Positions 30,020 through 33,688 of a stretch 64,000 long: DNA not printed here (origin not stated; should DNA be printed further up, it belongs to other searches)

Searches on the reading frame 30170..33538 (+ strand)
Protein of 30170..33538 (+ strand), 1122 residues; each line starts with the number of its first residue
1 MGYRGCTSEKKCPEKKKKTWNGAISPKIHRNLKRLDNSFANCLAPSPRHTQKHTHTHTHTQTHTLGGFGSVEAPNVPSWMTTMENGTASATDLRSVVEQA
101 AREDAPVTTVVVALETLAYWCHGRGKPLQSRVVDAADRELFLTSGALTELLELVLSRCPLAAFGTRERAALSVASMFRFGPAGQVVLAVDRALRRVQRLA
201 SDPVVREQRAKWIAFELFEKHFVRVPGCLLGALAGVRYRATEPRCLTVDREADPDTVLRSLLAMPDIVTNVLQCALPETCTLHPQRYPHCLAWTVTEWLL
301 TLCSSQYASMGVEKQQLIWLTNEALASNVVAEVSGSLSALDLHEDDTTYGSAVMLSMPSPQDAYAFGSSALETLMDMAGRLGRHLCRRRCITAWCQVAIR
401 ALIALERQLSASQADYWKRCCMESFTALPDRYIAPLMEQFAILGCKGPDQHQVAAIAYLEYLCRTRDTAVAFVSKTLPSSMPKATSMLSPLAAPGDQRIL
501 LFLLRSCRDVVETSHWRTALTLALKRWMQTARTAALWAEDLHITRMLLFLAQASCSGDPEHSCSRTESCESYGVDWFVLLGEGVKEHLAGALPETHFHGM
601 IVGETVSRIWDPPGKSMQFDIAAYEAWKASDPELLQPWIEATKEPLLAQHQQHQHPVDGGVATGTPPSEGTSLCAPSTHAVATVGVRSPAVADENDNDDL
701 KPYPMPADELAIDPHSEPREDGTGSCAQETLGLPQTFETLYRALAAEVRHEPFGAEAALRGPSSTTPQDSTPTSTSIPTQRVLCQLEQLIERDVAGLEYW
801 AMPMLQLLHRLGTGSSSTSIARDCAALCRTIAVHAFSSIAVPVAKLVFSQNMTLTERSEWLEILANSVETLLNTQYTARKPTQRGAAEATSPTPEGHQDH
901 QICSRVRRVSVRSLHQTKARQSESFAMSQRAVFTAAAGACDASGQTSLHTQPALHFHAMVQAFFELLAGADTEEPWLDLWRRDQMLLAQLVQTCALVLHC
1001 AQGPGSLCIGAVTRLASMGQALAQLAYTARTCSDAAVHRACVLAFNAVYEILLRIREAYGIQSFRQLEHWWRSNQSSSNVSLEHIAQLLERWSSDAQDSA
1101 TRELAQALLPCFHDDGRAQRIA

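Call 5: search_protein_families(library=pfam, proteins=[window:30170-33538:+])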
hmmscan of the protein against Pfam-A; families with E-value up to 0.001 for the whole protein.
window:30170-33538:+ (1122 aa): 0 families

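Call 18: find_encoding_contigs(protein=window:30170-33538:+, flank=10000, max_places=10)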
Protein window:30170-33538:+ (1122 aa): no gene with exactly this product is on record in the collection.
